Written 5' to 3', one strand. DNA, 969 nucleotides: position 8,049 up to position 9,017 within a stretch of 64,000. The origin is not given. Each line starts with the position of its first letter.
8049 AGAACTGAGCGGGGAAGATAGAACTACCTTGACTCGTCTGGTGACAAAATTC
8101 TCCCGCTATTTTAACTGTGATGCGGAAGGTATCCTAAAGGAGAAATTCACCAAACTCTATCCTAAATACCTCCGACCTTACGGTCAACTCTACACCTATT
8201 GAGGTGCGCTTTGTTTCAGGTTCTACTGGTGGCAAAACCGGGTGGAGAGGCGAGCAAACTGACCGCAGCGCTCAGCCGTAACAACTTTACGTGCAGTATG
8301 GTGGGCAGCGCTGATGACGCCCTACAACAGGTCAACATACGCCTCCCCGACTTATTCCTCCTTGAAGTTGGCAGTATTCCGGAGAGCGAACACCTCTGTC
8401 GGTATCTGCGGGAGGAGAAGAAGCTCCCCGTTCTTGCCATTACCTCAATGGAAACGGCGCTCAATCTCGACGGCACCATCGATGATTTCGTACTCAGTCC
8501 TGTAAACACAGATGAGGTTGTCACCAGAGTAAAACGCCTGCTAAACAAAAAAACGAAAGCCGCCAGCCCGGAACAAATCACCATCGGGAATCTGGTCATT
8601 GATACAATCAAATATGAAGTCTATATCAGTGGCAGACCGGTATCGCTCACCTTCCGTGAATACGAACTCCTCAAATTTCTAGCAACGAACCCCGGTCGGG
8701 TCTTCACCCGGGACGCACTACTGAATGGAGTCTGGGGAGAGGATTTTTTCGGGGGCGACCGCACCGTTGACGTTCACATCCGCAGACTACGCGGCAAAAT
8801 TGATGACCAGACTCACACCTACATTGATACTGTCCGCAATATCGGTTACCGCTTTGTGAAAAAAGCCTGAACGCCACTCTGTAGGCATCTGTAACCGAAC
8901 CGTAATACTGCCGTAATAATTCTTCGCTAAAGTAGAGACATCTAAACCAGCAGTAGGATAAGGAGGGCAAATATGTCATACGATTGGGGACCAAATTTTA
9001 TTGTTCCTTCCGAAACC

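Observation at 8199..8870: OmpR-family regulator with a pseudo-receiver domain, translationally coupled to glutamate synthase and facing amtB-glnK-glnA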

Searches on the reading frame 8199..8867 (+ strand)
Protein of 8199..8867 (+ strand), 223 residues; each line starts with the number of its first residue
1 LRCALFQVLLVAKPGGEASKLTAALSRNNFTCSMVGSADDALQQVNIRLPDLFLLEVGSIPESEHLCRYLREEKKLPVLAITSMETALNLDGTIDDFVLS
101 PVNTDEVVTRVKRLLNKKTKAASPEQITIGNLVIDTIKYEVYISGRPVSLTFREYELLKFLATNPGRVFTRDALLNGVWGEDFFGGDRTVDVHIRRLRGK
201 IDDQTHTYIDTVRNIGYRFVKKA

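Call 5: search_protein_families(library=pfam, proteins=[window:8199-8867:+], max_evalue=1)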
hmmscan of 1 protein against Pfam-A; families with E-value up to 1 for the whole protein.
window:8199-8867:+ (223 aa): 4 families
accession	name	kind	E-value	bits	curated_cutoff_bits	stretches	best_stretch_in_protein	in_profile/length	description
PF00486.34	Trans_reg_C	-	4.5e-28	97.6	26.2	1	145-219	1-77/77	Transcriptional regulatory protein, C terminal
PF23198.2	PDE8A_N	-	0.0053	17.1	29.6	1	6-76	10-83/147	PDE8A-like, N-terminal domain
PF21695.3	GlnR_1st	-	0.0075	16.6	27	1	60-112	53-108/111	Transcription regulator GlnR, N-terminal domain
PF00072.30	Response_reg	-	0.0094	16.5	30.2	1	20-111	13-110/111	Response regulator receiver domain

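Call 6: search_protein_families(library=ncbifam, proteins=[window:8199-8867:+], max_evalue=1)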
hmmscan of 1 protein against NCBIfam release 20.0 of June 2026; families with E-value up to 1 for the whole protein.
window:8199-8867:+ (223 aa): 46 families (the best 25 are shown)
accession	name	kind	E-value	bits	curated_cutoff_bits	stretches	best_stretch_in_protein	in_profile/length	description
TIGR02154.1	PhoB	equivalog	9e-41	139.6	296.2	1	8-219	5-225/226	phosphate regulon transcriptional regulator PhoB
NF040534.1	resp_reg_YycF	equivalog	2.7e-37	128.2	340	1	18-218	13-226/231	response regulator YycF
NF040689.1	MtrAB_MtrA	equivalog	4.9e-37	127.4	300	1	19-218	12-217/219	MtrAB system response regulator MtrA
NF008296.0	PRK11083.1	equivalog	7.5e-33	113.8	273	1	7-219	5-225/228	two-component system response regulator CreB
NF041733.1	resp_reg_CseB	equivalog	9.2e-33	113.5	350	1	19-220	14-227/228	two-component system response regulator CseB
NF045914.1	RespRegNblR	equivalog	2.5e-32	112.3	300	1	7-218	8-224/228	response regulator transcription factor NblR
NF007982.1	PRK10710.1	equivalog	6.7e-31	107.7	380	1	18-219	20-227/235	envelope stress response regulator BaeR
NF053854.1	RespRegPhoBBctds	equivalog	1.1e-30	106.6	270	1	21-219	14-224/225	two-component system response regulator PhoB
NF007546.0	PRK10161.1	equivalog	1.7e-29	103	471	1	24-221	21-227/229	phosphate response regulator transcription factor PhoB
NF045944.1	ResRegRpaBCyano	equivalog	1.7e-29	102.8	330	1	21-219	13-227/229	response regulator transcription factor RpaB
TIGR01387.1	cztR_silR_copR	subfamily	4.2e-28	98.5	279.2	1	17-218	10-217/218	heavy metal response regulator transcription factor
NF033117.2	vanR_ACDEGLN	exception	7.7e-28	97.6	350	1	21-218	14-224/226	VanR-ABDEGLN family response regulator transcription factor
NF041209.1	resp_regPieR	equivalog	4.4e-27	95.2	450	1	65-219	61-227/231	two component system response regulator PieR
NF007977.0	PRK10701.1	equivalog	3.5e-26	92.1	330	1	20-223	16-237/241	two-component system response regulator RstA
NF008567.0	PRK11517.1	equivalog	8.6e-24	84.1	353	1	66-221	62-220/223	response regulator transcription factor HprR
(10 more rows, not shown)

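Call 7: search_solved_structures(query=window:8199-8867:+, max_evalue=0.001, show_alignments=4)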
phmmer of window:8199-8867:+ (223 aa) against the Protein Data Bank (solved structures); distinct sequences matched with E-value up to 0.001: 93 (the best 60 are shown).
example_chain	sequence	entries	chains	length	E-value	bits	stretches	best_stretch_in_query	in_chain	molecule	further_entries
8hih_O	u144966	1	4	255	2.5e-36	128.4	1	60-222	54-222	Transcriptional regulatory protein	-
8hig_A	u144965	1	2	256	4.1e-35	124.5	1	62-221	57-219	DNA-binding response OmpR family regulator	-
8hml_A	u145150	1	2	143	3.4e-31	111.6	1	126-221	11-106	DNA-binding response OmpR family regulator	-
2gwr_A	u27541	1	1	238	5.1e-30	107.8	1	8-218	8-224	DNA-binding response regulator mtrA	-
2oqr_A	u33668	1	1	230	4.4e-27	98.2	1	8-219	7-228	Sensory transduction protein regX3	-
4b09_A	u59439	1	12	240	1.6e-24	89.9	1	26-220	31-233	TRANSCRIPTIONAL REGULATORY PROTEIN BAER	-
7e1b_A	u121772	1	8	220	3.8e-23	85.4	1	9-219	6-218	DNA-binding response regulator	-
2hwv_A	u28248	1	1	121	3e-21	79.2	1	126-218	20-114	DNA-binding response regulator VicR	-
2zxj_A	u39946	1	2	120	3.7e-20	75.6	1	125-218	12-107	Transcriptional regulatory protein walR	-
2d1v_A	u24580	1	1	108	6.4e-20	74.8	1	123-218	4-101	Transcriptional regulatory protein yycF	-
1kgs_A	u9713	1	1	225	8.3e-20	74.5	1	8-217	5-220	DNA BINDING RESPONSE REGULATOR D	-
1p2f_A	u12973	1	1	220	2.8e-19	72.8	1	65-220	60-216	Response Regulator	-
3q9s_A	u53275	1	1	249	2.8e-19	72.7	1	24-213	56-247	DNA-binding response regulator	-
5za3_A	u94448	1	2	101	3.4e-19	72.5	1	126-218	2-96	DNA-binding response regulator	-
9ji3_J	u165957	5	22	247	7.7e-19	71.3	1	18-218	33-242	DNA-binding response regulator | Possible two component system response transcriptional positive regulator PhoP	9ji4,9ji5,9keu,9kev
2hqr_A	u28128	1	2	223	9.8e-11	44.8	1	7-220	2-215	Putative TRANSCRIPTIONAL REGULATOR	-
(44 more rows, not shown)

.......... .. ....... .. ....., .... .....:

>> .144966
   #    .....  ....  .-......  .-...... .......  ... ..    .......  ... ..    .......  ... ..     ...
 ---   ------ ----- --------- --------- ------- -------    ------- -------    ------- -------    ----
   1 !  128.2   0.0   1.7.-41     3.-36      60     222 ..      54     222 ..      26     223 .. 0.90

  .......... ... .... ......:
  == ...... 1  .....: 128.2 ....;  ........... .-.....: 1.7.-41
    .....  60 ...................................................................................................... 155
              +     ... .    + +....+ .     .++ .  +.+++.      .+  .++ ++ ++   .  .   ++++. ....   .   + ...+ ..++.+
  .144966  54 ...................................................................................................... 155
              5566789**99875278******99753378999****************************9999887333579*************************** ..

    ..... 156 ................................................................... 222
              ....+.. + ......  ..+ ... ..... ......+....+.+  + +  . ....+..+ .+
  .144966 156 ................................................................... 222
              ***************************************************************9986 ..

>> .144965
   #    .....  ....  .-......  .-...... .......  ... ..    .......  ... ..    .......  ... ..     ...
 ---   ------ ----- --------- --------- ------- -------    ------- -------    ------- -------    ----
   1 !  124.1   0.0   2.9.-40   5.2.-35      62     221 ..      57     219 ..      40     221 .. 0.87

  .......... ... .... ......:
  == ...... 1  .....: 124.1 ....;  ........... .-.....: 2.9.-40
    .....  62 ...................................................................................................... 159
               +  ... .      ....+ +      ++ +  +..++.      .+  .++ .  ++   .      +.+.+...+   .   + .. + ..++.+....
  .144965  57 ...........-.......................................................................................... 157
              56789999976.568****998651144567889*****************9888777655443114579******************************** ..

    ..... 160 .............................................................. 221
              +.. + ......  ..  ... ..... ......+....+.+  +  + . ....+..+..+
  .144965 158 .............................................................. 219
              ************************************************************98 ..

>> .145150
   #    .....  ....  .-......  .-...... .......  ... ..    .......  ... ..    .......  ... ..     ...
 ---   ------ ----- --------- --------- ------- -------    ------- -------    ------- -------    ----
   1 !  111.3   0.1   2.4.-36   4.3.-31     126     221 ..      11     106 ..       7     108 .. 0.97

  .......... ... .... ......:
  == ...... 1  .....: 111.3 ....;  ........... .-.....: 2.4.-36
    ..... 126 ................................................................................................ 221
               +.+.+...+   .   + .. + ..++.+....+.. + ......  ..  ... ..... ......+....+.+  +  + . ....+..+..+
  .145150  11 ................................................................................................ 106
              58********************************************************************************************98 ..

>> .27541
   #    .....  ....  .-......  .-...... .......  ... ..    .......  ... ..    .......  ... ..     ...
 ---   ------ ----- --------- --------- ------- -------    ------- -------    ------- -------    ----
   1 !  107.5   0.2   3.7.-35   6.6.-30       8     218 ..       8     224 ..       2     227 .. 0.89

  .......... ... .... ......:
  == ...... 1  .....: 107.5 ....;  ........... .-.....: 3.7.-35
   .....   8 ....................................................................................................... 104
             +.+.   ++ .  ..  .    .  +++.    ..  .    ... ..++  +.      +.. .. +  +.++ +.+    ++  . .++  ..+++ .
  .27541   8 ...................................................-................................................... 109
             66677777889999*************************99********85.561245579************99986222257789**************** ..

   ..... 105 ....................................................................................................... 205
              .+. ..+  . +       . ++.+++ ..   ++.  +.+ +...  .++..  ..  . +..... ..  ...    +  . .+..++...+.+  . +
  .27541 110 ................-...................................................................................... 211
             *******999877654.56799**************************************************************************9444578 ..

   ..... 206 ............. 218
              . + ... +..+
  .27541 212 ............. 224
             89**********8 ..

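Call 10: find_homologous_proteins(query=window:8199-8867:+, max_evalue=1e-10)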
Query window:8199-8867:+ (223 aa): 7397 proteins with E <= 1e-10 among 8000 candidates; the best 120 are listed.
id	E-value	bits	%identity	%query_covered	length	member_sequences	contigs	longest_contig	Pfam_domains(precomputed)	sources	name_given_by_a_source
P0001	2.2e-138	477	99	98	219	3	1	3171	PF00486.35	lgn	-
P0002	1.6e-133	461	95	98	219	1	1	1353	PF00486.35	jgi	jgi:DNA-binding response OmpR family regulator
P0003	3.0e-131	453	94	98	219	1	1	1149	PF00486.35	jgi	jgi:DNA-binding response OmpR family regulator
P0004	3.0e-130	450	94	98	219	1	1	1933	PF00486.35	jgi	jgi:DNA-binding response OmpR family regulator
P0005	8.7e-127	439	89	98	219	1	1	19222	PF00486.35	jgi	-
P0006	1.3e-126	438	89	98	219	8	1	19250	PF00486.35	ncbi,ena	ncbi:MAG TPA: response regulator transcription factor [Dehalococcoidales bacterium]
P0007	8.9e-125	432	89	98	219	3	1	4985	PF00486.35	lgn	-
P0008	5.3e-120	417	88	96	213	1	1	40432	PF00486.35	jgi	jgi:DNA-binding response OmpR family regulator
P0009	3.6e-119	414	86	98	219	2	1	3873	PF00486.35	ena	-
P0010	5.1e-119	413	84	98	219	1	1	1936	PF00486.35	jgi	jgi:DNA-binding response OmpR family regulator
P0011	7.9e-118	409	85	96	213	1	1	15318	PF00486.35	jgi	jgi:DNA-binding response OmpR family regulator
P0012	1.1e-117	409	83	98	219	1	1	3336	PF00486.35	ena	-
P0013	1.6e-116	405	84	98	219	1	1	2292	PF00486.35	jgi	jgi:DNA-binding response OmpR family regulator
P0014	2.2e-116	405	82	98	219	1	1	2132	PF00486.35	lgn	-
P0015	4.0e-115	401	81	98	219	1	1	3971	PF00486.35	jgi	jgi:two-component system alkaline phosphatase synthesis response regulator PhoP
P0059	3.6e-71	257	56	95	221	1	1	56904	PF00486.35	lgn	-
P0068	3.8e-70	254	54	97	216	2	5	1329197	PF00486.35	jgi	jgi:DNA-binding response OmpR family regulator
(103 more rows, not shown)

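Call 13: find_related_loci(query=A2, collection=genome_contigs, flank=6000)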
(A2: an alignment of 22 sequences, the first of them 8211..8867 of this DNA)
Query A2 (219 aa) in genome_contigs; peptide patterns used: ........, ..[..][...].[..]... (x = any residue, [..] = any of these).
600 stretches matched a pattern (row limit reached: there are more); 598 encode a relative of the query (tblastn E <= 1e-3); the best 80 are kept; 80 distinct loci.
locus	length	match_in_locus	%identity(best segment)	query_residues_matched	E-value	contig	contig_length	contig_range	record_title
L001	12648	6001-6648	51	1-218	3e-70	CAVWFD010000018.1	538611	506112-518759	MAG: uncultured Chloroflexia bacterium isolate MFD01231.bin.2.26 genome assembly, contig: contig_5902, whole genome shot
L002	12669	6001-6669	48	1-215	8e-64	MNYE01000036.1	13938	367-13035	MAG: Dehalococcoidia bacterium CG2_30_46_9 cg2_3.0_scaffold_3983_c, whole genome shotgun sequence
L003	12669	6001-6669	46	1-215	3e-61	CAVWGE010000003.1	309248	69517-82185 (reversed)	MAG: uncultured Chloroflexia bacterium isolate MFD04408.bin.1.9 genome assembly, contig: contig_22802, whole genome shot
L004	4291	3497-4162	47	1-219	1e-59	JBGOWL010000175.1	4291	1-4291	MAG: Dehalococcoidia bacterium isolate OBJ_0618_130150_93 k141_4477471_length_4291_cov_104.0000, whole genome shotgun se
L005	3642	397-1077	48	1-219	2e-58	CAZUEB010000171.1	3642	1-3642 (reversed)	MAG TPA_asm: uncultured Dehalococcoidales bacterium isolate SRP098346_co1_299 genome assembly, contig: NODE_41296_length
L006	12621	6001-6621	47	16-219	1e-58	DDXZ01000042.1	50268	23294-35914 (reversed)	MAG TPA_asm: Dehalococcoidia bacterium UBA2247 UBA2247_contig_2036, whole genome shotgun sequence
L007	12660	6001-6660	45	1-215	9e-59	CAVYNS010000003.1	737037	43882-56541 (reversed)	MAG: uncultured Chloroflexia bacterium isolate MFD04408.bin.1.133 genome assembly, contig: contig_27545, whole genome sh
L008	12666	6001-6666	45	1-217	4e-57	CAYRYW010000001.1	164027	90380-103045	MAG TPA_asm: uncultured Dehalococcoidales bacterium isolate binchicken_co334_379 genome assembly, contig: NODE_72_length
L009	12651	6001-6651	43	1-215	2e-56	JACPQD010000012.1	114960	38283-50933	MAG: Chloroflexi bacterium isolate NC_groundwater_644_Ag_B-0.1um_60_123 B_1_S1_Biohub_coassembly_k141_791611, whole geno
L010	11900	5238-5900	42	1-215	6e-56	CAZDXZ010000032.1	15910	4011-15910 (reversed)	MAG TPA_asm: uncultured Dehalococcoidales bacterium isolate SRP098346_co1_76 genome assembly, contig: NODE_3922_length_1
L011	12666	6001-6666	44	1-217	7e-56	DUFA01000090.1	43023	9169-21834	MAG TPA_asm: Dehalococcoidia bacterium isolate W403 Contig90, whole genome shotgun sequence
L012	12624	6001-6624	46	17-219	1e-51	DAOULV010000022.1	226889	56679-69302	MAG TPA_asm: Dehalococcoidales bacterium isolate W31_56 k127_224846, whole genome shotgun sequence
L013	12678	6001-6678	44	1-219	5e-51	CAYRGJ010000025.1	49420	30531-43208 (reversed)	MAG TPA_asm: uncultured Dehalococcoidia bacterium isolate SRP192927_co6_610 genome assembly, contig: NODE_983_length_494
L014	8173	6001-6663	43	1-215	6e-55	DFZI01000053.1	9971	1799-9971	MAG TPA_asm: Dehalococcoidia bacterium UBA4060 UBA4060_contig_15066, whole genome shotgun sequence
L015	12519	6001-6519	45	49-215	1e-38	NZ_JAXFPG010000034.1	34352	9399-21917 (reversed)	MAG: Micrococcus sp. isolate SUG2227 k141_598670, whole genome shotgun sequence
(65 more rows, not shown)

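Call 14: search_protein_families(library=pfam, alignment_id=A2, max_evalue=0.1)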
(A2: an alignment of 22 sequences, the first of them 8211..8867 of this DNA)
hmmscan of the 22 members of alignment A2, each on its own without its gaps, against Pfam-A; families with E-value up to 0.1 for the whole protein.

A. member 1, window:8211-8867:+ (219 aa): 4 families
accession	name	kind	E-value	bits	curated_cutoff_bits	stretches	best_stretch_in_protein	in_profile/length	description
PF00486.34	Trans_reg_C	-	4.3e-28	97.6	26.2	1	141-215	1-77/77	Transcriptional regulatory protein, C terminal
PF21695.3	GlnR_1st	-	0.0072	16.7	27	1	56-108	53-108/111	Transcription regulator GlnR, N-terminal domain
PF23198.2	PDE8A_N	-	0.0073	16.7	29.6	1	2-72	10-83/147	PDE8A-like, N-terminal domain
PF00072.30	Response_reg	-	0.009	16.6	30.2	1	16-107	13-110/111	Response regulator receiver domain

B. families by the number of members that match (of 22 scanned): 16 families
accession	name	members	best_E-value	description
PF00486.34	Trans_reg_C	22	6.2e-30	Transcriptional regulatory protein, C terminal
PF00072.30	Response_reg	17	1.6e-05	Response regulator receiver domain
PF23198.2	PDE8A_N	14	9.4e-07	PDE8A-like, N-terminal domain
PF21695.3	GlnR_1st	9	5.1e-06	Transcription regulator GlnR, N-terminal domain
PF10467.15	Inhibitor_I48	1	0.013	Peptidase inhibitor clitocypin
PF06490.17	FleQ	1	0.031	Flagellar regulatory protein FleQ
PF24565.1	Ned1_M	1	0.033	Nuclear elongation and deformation protein 1-like, middle domain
PF09885.14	DUF2112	1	0.036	Uncharacterized protein conserved in archaea (DUF2112)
PF16721.11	zf-H3C2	1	0.043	Zinc-finger like, probable DNA-binding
PF00534.26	Glycos_transf_1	1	0.049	Glycosyl transferases group 1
PF22674.2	C2185-like_N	1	0.072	C2185-like, N-terminal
PF03709.21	OKR_DC_1_N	1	0.076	Orn/Lys/Arg decarboxylase, N-terminal domain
PF03808.19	Glyco_tran_WecG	1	0.076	Glycosyl transferase WecG/TagA/CpsF family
PF02670.22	DXP_reductoisom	1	0.08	1-deoxy-D-xylulose 5-phosphate reductoisomerase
PF13477.12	Glyco_trans_4_2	1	0.094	Glycosyl transferase 4-like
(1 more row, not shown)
